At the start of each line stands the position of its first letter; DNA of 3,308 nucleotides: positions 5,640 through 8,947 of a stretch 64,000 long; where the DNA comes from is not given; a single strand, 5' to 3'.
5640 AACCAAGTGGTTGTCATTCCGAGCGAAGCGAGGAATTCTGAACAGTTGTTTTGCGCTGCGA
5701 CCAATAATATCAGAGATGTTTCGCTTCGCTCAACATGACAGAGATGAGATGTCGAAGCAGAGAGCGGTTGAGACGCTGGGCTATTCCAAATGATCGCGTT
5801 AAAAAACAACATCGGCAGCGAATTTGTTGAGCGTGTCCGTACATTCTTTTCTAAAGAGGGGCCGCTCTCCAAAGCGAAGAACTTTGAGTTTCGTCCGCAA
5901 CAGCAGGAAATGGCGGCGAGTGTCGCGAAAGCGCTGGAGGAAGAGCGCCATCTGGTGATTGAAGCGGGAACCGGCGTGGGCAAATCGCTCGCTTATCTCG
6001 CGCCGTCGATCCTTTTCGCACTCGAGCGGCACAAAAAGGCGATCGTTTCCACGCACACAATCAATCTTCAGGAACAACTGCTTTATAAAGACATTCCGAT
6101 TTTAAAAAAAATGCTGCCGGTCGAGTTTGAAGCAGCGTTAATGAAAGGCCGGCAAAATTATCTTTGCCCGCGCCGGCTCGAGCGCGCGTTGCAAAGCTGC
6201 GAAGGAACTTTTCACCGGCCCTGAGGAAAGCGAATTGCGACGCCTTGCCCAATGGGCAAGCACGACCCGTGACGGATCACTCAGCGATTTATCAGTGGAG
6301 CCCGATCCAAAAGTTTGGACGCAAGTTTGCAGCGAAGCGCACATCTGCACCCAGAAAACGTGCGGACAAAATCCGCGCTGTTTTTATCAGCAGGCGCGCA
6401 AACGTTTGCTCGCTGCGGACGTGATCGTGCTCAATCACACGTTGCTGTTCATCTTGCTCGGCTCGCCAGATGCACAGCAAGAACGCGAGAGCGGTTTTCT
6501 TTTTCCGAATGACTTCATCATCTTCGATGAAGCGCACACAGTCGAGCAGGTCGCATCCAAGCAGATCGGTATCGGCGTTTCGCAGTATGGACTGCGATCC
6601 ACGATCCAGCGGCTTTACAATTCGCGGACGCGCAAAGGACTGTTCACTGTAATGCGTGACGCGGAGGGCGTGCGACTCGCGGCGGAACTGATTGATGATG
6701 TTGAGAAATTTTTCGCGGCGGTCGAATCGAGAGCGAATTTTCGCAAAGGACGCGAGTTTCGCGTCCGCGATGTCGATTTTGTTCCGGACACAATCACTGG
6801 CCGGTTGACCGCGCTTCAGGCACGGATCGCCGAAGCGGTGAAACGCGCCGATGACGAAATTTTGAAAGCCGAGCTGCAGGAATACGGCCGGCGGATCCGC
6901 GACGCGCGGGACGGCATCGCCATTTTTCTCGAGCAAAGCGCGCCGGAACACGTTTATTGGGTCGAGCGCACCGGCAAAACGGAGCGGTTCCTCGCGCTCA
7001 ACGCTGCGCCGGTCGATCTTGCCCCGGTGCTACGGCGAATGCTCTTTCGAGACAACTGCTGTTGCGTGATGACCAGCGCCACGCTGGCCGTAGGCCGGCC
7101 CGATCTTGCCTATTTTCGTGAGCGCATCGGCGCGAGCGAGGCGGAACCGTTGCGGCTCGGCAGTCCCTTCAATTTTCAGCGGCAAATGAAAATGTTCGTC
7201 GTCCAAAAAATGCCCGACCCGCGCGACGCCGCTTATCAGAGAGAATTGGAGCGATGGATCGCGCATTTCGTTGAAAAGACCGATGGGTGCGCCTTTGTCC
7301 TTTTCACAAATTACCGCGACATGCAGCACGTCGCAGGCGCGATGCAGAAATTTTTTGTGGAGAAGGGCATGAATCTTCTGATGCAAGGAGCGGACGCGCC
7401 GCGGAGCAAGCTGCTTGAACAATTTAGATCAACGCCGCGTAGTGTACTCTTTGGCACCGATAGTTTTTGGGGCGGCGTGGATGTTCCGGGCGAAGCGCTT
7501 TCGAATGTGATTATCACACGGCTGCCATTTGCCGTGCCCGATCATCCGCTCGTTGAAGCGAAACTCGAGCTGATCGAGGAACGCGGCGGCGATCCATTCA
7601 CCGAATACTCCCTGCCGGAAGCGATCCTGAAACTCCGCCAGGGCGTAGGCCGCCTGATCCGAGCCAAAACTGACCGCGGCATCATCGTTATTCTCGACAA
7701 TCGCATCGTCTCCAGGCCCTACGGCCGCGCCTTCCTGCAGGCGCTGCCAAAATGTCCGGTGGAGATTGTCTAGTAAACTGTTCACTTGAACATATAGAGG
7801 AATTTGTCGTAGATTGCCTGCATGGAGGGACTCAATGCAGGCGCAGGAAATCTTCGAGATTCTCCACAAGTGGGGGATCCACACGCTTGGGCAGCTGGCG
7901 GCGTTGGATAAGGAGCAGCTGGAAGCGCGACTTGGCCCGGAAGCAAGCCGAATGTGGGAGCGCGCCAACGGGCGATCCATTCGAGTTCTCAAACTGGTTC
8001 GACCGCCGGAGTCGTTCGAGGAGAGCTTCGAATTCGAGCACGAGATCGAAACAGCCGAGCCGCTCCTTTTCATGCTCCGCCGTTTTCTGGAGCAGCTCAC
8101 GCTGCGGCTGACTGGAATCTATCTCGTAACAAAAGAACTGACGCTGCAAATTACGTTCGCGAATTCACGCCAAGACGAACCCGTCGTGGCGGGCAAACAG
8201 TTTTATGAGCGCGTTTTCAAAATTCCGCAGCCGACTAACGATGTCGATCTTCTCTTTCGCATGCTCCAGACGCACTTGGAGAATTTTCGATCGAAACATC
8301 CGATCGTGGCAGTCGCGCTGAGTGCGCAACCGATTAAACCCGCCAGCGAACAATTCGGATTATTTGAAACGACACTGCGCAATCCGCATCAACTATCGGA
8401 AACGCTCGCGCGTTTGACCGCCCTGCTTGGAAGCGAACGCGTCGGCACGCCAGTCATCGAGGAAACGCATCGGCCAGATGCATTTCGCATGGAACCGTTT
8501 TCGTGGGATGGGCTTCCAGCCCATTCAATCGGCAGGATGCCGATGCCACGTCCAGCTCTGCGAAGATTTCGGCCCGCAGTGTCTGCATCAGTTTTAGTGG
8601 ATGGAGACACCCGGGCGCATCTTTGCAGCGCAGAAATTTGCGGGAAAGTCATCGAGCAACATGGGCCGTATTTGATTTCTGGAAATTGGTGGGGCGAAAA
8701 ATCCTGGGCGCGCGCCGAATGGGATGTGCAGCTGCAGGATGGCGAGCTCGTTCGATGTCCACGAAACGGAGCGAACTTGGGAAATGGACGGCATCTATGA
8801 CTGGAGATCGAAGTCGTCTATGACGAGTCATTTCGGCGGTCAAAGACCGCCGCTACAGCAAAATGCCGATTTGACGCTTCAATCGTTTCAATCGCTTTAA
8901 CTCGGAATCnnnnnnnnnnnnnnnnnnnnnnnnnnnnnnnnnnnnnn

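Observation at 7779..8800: Perfect LexA-type box drives an imuB that lacks its N-terminal third, with no imuA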

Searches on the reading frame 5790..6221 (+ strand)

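Call 4: search_protein_families(library=pfam, proteins=[window:5790-6221:+], max_evalue=0.01)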
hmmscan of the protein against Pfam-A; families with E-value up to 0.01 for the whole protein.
window:5790-6221:+ (144 aa): 2 families
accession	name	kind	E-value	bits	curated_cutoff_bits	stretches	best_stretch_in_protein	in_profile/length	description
PF00270.35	DEAD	-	4.3e-07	30.3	26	1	43-100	5-64/167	DEAD/DEAH box helicase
PF04851.21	ResIII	-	7.3e-07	29.7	22.5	1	32-100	2-71/164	Type III restriction enzyme, res subunit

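Call 5: search_protein_families(library=ncbifam, proteins=[window:5790-6221:+], max_evalue=0.01)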
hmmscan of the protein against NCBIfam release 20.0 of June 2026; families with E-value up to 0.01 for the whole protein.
window:5790-6221:+ (144 aa): 12 families
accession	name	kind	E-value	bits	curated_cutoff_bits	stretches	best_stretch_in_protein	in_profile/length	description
NF053712.1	repair_DEAH_YoaA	equivalog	2.2e-43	148.9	680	1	18-138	2-119/630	DNA repair helicase YoaA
NF005981.0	PRK08074.1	equivalog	4.6e-42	144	789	1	24-140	248-364/931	ATP-dependent DNA helicase DinG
NF008729.0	PRK11747.1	equivalog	5.5e-39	134.2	598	1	27-136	19-133/703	ATP-dependent DNA helicase DinG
TIGR01407.1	dinG_rel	hypoth_equivalog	5.3e-29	101.1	547.7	1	27-136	239-347/889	putative DnaQ family exonuclease/DinG family helicase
NF005569.0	PRK07246.1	equivalog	1.8e-13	49.7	794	1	31-135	243-343/820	bifunctional DnaQ family exonuclease/ATP-dependent helicase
TIGR03117.2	cas_csf4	equivalog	3.1e-13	48.8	400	1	29-136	124-230/800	type IV CRISPR-associated DEAD/DEAH-box helicase Csf4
NF004066.1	PRK05580.1-3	equivalog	0.00029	19.2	813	1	13-98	234-316/788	primosomal protein N'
TIGR04121.1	DEXH_lig_assoc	equivalog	0.00067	17.5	850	1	28-83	8-59/804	ligase-associated DNA damage response DEXH box helicase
TIGR03817.1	DECH_helic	hypoth_equivalog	0.0018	16.6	874.1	1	43-85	42-83/742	helicase/secretion neighborhood putative DEAH-box helicase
NF004068.0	PRK05580.1-5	equivalog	0.0025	16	1249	1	11-100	239-325/795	primosomal protein N'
TIGR00614.1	recQ_fam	subfamily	0.0048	15.7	219.8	1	33-76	11-50/470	RecQ family ATP-dependent DNA helicase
NF041067.1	DpdJ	equivalog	0.0054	14.4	800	1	32-86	148-204/1482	protein DpdJ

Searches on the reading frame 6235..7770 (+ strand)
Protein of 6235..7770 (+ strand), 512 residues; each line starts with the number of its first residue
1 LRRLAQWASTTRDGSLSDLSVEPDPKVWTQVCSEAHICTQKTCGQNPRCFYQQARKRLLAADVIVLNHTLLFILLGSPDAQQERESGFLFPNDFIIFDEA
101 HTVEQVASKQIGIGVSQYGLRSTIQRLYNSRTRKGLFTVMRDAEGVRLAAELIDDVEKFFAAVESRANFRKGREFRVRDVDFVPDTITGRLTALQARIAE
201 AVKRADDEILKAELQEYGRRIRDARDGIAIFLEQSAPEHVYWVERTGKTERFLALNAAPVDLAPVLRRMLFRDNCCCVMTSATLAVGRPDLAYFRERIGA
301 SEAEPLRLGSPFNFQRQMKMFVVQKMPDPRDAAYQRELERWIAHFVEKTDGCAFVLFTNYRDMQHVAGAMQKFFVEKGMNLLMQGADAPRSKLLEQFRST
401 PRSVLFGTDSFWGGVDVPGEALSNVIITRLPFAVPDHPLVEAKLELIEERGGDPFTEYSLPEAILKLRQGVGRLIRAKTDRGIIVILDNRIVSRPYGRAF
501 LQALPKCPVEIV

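Call 4: search_protein_families(library=pfam, proteins=[window:6235-7770:+], max_evalue=0.01)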
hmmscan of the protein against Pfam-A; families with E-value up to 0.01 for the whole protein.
window:6235-7770:+ (512 aa): 2 families
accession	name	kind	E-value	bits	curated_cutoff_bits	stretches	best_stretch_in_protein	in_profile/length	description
PF13307.12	Helicase_C_2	-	6.1e-47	160.2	25.3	1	343-506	2-169/170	Helicase C-terminal domain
PF06733.21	DEAD_2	-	0.00025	21.2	21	1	43-116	100-168/172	DEAD_2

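Call 5: search_protein_families(library=ncbifam, proteins=[window:6235-7770:+], max_evalue=0.01)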
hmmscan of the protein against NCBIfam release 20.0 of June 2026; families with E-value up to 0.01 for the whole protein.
window:6235-7770:+ (512 aa): 7 families
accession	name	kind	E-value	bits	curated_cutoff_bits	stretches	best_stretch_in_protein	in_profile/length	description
NF053712.1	repair_DEAH_YoaA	equivalog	7.3e-125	418.1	680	1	2-508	130-617/630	DNA repair helicase YoaA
NF005981.0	PRK08074.1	equivalog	1.4e-101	341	789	1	7-509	377-913/931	ATP-dependent DNA helicase DinG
NF008729.0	PRK11747.1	equivalog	4.6e-85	286.5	598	2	213-510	397-700/703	ATP-dependent DNA helicase DinG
TIGR01407.1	dinG_rel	hypoth_equivalog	7.3e-72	242.9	547.7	1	7-508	364-871/889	putative DnaQ family exonuclease/DinG family helicase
NF005569.0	PRK07246.1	equivalog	7.5e-31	107.2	794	1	237-505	537-798/820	bifunctional DnaQ family exonuclease/ATP-dependent helicase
TIGR03117.2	cas_csf4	equivalog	8.6e-19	67.2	400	1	335-500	618-787/800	type IV CRISPR-associated DEAD/DEAH-box helicase Csf4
TIGR00604.1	rad3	subfamily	6e-13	48.3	246.95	2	331-492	504-677/706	DNA repair helicase (rad3)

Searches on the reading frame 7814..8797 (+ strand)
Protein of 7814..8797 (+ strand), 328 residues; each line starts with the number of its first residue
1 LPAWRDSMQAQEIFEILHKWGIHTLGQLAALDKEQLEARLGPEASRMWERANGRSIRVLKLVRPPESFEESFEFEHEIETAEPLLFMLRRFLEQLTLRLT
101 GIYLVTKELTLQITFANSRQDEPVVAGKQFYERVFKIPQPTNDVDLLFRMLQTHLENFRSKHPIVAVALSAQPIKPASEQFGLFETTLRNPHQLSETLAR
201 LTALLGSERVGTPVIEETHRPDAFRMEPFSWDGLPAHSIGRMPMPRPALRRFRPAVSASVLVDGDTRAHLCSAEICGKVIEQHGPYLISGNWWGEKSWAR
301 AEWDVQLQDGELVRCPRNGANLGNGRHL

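Call 4: search_protein_families(library=pfam, proteins=[window:7814-8797:+], max_evalue=0.01)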
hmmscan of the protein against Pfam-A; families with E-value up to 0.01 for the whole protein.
window:7814-8797:+ (328 aa): 1 family
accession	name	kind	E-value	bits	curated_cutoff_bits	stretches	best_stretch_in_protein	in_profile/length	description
PF11799.13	IMS_C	-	7.2e-06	26.8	20.7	1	73-177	9-102/109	impB/mucB/samB family C-terminal domain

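Call 5: search_protein_families(library=ncbifam, proteins=[window:7814-8797:+], max_evalue=0.01)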
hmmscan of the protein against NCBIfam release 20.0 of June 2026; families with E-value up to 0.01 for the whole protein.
window:7814-8797:+ (328 aa): 8 families
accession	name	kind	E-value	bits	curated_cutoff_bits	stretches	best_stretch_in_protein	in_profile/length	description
NF002751.0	PRK02794.1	equivalog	4e-09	35.8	371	1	16-120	226-330/425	DNA polymerase IV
NF002492.0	PRK01810.1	equivalog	1.7e-07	30.4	399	1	15-119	198-304/412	DNA polymerase IV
NF002848.0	PRK03103.1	subfamily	2.7e-06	26.1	381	1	15-204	196-380/410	DNA polymerase IV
NF002677.0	PRK02406.1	equivalog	5.2e-06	25.8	256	1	15-120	194-301/357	DNA polymerase IV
NF002882.0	PRK03348.1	equivalog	0.00013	20.9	389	1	16-187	195-356/461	DNA polymerase IV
NF010731.0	PRK14133.1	equivalog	0.0016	17.8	362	1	15-117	187-289/352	DNA polymerase IV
NF003015.0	PRK03858.1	subfamily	0.0022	17.1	367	1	16-120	191-296/399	DNA polymerase IV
NF002883.0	PRK03352.1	equivalog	0.0047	16.2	330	1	16-164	192-332/347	DNA polymerase IV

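Call 20: find_homologous_proteins(query=window:7835-8740:+, max_evalue=1e-10)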
Query window:7835-8740:+ (302 aa): 5769 proteins with E <= 1e-10 among 8000 candidates; the best 120 are listed.
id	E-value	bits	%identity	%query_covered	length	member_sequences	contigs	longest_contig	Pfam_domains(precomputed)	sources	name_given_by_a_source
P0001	1.3e-200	683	100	100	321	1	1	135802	PF11799.14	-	-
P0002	4.0e-191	652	96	100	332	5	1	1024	PF11799.14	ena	-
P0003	3.8e-175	600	88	100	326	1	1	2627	PF11799.14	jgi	jgi:protein ImuB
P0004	9.7e-171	585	87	100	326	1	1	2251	PF11799.14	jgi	-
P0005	5.6e-170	583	85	100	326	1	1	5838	PF11799.14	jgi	jgi:protein ImuB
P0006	1.8e-169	581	87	100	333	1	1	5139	PF11799.14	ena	-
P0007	8.8e-168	576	83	100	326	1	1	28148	PF11799.14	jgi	jgi:protein ImuB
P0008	9.3e-168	575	85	100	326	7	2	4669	PF11799.14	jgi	jgi:protein ImuB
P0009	3.8e-163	560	83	100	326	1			PF11799.14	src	-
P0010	1.4e-162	558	82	100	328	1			PF11799.14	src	-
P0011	6.8e-162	556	82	100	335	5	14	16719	PF11799.14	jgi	jgi:impB/mucB/samB family C-terminal domain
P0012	8.0e-162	556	79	100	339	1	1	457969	-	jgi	jgi:protein ImuB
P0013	1.0e-161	556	81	100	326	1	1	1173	PF11799.14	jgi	jgi:protein ImuB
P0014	4.5e-161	554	81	100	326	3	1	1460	PF11799.14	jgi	jgi:protein ImuB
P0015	4.9e-161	553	83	99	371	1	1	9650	PF11799.14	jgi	jgi:protein ImuB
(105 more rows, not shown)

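Call 21: find_related_loci(query=window:7835-8740:+, collection=genome_contigs, flank=3000)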
Query window:7835-8740:+ (302 aa) in genome_contigs; peptide patterns used: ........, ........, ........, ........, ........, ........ (x = any residue, [..] = any of these).
174 stretches matched a pattern; 90 encode a relative of the query (tblastn E <= 1e-3); the best 80 are kept; 80 distinct loci.
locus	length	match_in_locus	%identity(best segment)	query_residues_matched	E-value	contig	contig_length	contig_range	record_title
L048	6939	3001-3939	85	1-302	4e-165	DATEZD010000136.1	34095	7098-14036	MAG TPA_asm: Candidatus Udaeobacter sp. isolate SMAG_U8465 k141_7820, whole genome shotgun sequence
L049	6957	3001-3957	77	1-302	3e-162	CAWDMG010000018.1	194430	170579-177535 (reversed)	MAG: uncultured Verrucomicrobiae bacterium isolate MFD04944.bin.2.141 genome assembly, contig: contig_55763, whole genom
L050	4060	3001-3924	79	2-302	2e-164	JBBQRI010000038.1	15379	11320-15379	MAG: Chthoniobacterales bacterium isolate Co_metawrap_1664 Cmw_1664_k141_1761998_length_15379_cov_31.8264, whole genome 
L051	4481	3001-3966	75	1-302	9e-160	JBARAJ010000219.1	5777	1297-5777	MAG: Candidatus Udaeobacter sp. isolate MFD10902_ilm_asm_bin15 k127_251407, whole genome shotgun sequence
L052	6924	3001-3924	77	1-302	3e-157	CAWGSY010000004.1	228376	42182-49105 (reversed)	MAG: uncultured Verrucomicrobiae bacterium isolate MFD05521.bin.1.182 genome assembly, contig: contig_128074, whole geno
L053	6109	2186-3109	79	1-302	2e-151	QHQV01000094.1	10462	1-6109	MAG: Verrucomicrobia bacterium isolate AV119 14_0903_02_20cm_scaffold_3453_curated, whole genome shotgun sequence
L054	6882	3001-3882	79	1-302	7e-150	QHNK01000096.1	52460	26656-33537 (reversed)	MAG: Verrucomicrobia bacterium isolate AV78 14_0929_05_30cm_scaffold_3440_curated, whole genome shotgun sequence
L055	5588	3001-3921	79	1-300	2e-149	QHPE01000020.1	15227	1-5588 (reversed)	MAG: Verrucomicrobia bacterium isolate AV36 14_0903_12_20cm_scaffold_2531_curated, whole genome shotgun sequence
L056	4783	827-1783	76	1-302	5e-151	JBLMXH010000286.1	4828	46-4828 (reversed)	MAG: Nitrospirota bacterium isolate MAG261 PRJNA957066_bin41_renamed_285, whole genome shotgun sequence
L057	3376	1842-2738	74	1-302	8e-154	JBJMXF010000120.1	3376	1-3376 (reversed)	MAG: Candidatus Udaeobacter sp. isolate 12C18O_168h_50_P10_coass_bin_12 k141_1888575, whole genome shotgun sequence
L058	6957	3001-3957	75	1-301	8e-146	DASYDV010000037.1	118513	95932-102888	MAG TPA_asm: Candidatus Udaeobacter sp. isolate SMAG_U4968 k141_4406607, whole genome shotgun sequence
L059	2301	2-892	77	18-302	7e-155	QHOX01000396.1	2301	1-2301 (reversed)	MAG: Verrucomicrobia bacterium isolate AV42 14_1009_16_30cm_scaffold_246898_curated, whole genome shotgun sequence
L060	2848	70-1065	68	1-302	3e-152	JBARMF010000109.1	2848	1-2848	MAG: Candidatus Udaeobacter sp. isolate MFD06203_ilm_asm_bin21 k127_271248, whole genome shotgun sequence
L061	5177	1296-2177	72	2-302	3e-145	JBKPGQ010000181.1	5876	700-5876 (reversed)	MAG: Verrucomicrobiota bacterium isolate HAY_GB_MAG_00032 HAY_GB_000000051221, whole genome shotgun sequence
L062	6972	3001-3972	74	1-301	2e-144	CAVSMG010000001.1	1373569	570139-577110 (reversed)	MAG: uncultured Verrucomicrobiae bacterium isolate MFD04944.bin.2.140 genome assembly, contig: contig_13490, whole genom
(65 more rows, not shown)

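Call 26: search_solved_structures(query=window:7835-8740:+, max_evalue=0.01, show_alignments=1)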
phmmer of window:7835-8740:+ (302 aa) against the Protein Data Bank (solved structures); distinct sequences matched with E-value up to 0.01: 0.

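Call 37: find_encoding_contigs(protein=P0002, flank=3000, max_places=5)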
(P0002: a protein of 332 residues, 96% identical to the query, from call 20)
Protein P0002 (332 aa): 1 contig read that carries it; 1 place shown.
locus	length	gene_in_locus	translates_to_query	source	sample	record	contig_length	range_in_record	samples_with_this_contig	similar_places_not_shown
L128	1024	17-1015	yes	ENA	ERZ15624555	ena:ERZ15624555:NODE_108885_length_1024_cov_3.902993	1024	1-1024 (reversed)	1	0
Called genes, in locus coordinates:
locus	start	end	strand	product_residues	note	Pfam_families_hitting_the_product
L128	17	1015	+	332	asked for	PF11799:IMS_C (weak)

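Call 45: search_protein_representatives(protein=window:7835-8740:+)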
Query: 302 residues. Proteins with E-value up to 0.001 (for the whole library): 3445; up to 1e-10: 1429; up to 1e-30: 439. The best 150 are listed.
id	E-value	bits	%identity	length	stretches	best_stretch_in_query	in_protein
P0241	3.1e-127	440.8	68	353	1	4-302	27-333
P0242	3.5e-119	414.3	86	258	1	1-225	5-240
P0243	4.0e-107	374.8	84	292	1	3-225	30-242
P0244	4.9e-99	348.2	69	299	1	52-301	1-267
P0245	1.0e-91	324.1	68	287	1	3-235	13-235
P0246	6.6e-81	288.7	53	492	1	7-300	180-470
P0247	2.7e-80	286.7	81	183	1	3-168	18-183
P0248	1.1e-77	278.1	50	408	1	4-301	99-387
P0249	1.9e-76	274.0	75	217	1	52-223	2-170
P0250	5.0e-76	272.6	67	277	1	45-266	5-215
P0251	1.0e-75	271.6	55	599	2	4-230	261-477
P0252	2.8e-75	270.2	49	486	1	5-300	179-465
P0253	3.0e-74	266.8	50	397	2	119-301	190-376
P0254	5.2e-74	266.0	51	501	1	5-300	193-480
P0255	8.1e-74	265.4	53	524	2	4-220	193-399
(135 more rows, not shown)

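Call 56: search_protein_families(library=pfam, proteins=[P0003], max_evalue=0.01)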
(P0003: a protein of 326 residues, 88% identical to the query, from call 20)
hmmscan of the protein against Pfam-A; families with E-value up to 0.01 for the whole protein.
P0003 (326 aa): 1 family
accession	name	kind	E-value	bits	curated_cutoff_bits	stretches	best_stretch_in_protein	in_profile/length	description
PF11799.13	IMS_C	-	5.5e-07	30.4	20.7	1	63-174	2-102/109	impB/mucB/samB family C-terminal domain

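Call 57: search_protein_families(library=ncbifam, proteins=[P0003], max_evalue=0.01)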
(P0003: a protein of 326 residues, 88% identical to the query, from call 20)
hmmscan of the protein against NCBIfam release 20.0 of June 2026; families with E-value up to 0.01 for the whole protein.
P0003 (326 aa): 7 families
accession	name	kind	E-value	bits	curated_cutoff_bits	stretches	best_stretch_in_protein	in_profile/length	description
NF002751.0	PRK02794.1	equivalog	2.9e-09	36.3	371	1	13-117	226-330/425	DNA polymerase IV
NF002492.0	PRK01810.1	equivalog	4e-09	35.7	399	1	12-116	198-304/412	DNA polymerase IV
NF002848.0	PRK03103.1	subfamily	7.7e-08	31.2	381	1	12-201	196-380/410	DNA polymerase IV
NF002677.0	PRK02406.1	equivalog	3.5e-07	29.7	256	1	12-117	194-301/357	DNA polymerase IV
NF010731.0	PRK14133.1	equivalog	1.4e-05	24.5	362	1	12-114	187-289/352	DNA polymerase IV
NF002882.0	PRK03348.1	equivalog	8e-05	21.6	389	1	13-183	195-355/461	DNA polymerase IV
NF003015.0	PRK03858.1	subfamily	0.00021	20.4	367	1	13-117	191-296/399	DNA polymerase IV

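Call 58: predict_structure(alignment_id=A2)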
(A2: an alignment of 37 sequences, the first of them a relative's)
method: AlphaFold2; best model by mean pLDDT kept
length: 326 residues; sequences in the alignment: 37
mean_pLDDT: 66.8   pTM: 0.39
mean pLDDT of the five models: 66.8, 66.1, 65.5, 65.3, 59.8
residues with pLDDT >= 90: 32; 70-90: 142; 50-70: 64; < 50: 88
segments of 3 or more residues with pLDDT < 50: 52-59, 117-122, 175-192, 203-244, 287-293
pLDDT, mean of each block of 10 residues (from residue 1): 67 85 80 83 75 42 81 77 92 76 89 61 68 87 91 78 90 50 40 51 44 37 35 41 54 66 66 72 50 56 77 73 73
secondary structure, 60 per line:
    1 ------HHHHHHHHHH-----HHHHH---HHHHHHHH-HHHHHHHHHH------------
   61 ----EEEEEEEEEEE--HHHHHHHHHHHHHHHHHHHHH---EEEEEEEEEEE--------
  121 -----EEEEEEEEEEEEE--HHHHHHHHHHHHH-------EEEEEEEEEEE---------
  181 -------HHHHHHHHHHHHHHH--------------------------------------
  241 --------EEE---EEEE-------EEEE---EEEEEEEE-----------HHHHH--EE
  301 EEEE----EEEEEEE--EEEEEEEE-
elements in order: H7-16 H22-26 H30-37 H39-48 E65-75 H78-98 E102-112 E126-138 H141-153 E161-171 H188-202 E249-251 E255-258 E266-269 E273-280 H292-296 E299-304 E309-315 E318-325

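Call 61: fold_search(model_id=the predicted structure, library=pdb)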
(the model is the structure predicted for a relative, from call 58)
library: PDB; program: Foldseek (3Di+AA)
matches with E <= 10: 728; with E <= 0.001: 181
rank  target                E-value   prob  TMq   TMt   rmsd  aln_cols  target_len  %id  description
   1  9a5e_A                1.8e-10  1.00  0.31  0.25  15.9       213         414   21  Integrative model of DPO41-RPOZ by crosslinking MS and deep learning (released 2024-09-18)
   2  3gqc_D                5.3e-10  1.00  0.30  0.23  13.3       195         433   13  Structure of human Rev1-DNA-dNTP ternary complex (released 2009-05-19)
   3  6jum_A                9.4e-10  1.00  0.30  0.29  11.4       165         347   14  MsDpo4-DNA complex 2 (released 2020-02-19)
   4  6juo_A                1.6e-09  1.00  0.30  0.28  11.6       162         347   15  MsDpo4-DNA complex 4 (released 2020-02-19)
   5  3gqc_B                1.7e-09  1.00  0.30  0.23  12.7       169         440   15  Structure of human Rev1-DNA-dNTP ternary complex (released 2009-05-19)
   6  3gqc_A                2.0e-09  1.00  0.30  0.23  13.1       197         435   14  Structure of human Rev1-DNA-dNTP ternary complex (released 2009-05-19)
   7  3gqc_C                2.3e-09  1.00  0.30  0.24  12.8       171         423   15  Structure of human Rev1-DNA-dNTP ternary complex (released 2009-05-19)
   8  6jul_A                2.9e-09  1.00  0.30  0.28  11.4       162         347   15  MsDpo4-DNA complex 1 (released 2020-02-19)
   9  6jun_A                5.8e-09  1.00  0.30  0.29  11.8       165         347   14  MsDpo4-DNA complex 3 (released 2020-02-19)
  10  6juq_A                6.9e-09  1.00  0.26  0.25  12.7       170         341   19  mutant PolIV-DNA incoming nucleotide complex 2 (released 2020-02-19)
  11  3mr2_A                1.1e-08  1.00  0.27  0.21  11.8       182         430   17  Human DNA polymerase eta in complex with normal DNA and incoming nucleotide (Nrm) (released 2010-06-30)
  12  4r8u_A                1.5e-08  1.00  0.27  0.26  12.1       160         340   18  S-SAD structure of DINB-DNA Complex (released 2015-01-14)
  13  4r8u_B                1.6e-08  1.00  0.27  0.26  13.2       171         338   18  S-SAD structure of DINB-DNA Complex (released 2015-01-14)
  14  4eey_A                1.6e-08  1.00  0.28  0.22  11.5       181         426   18  Crystal structure of human DNA polymerase eta in ternary complex with a cisplatin DNA adduct (released 2012-05-09)
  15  4dl6_A                1.6e-08  1.00  0.28  0.22  12.3       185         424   17  Human DNA polymerase eta extending primer immediately after cisplatin crosslink (Pt-GG3). (released 2012-05-09)
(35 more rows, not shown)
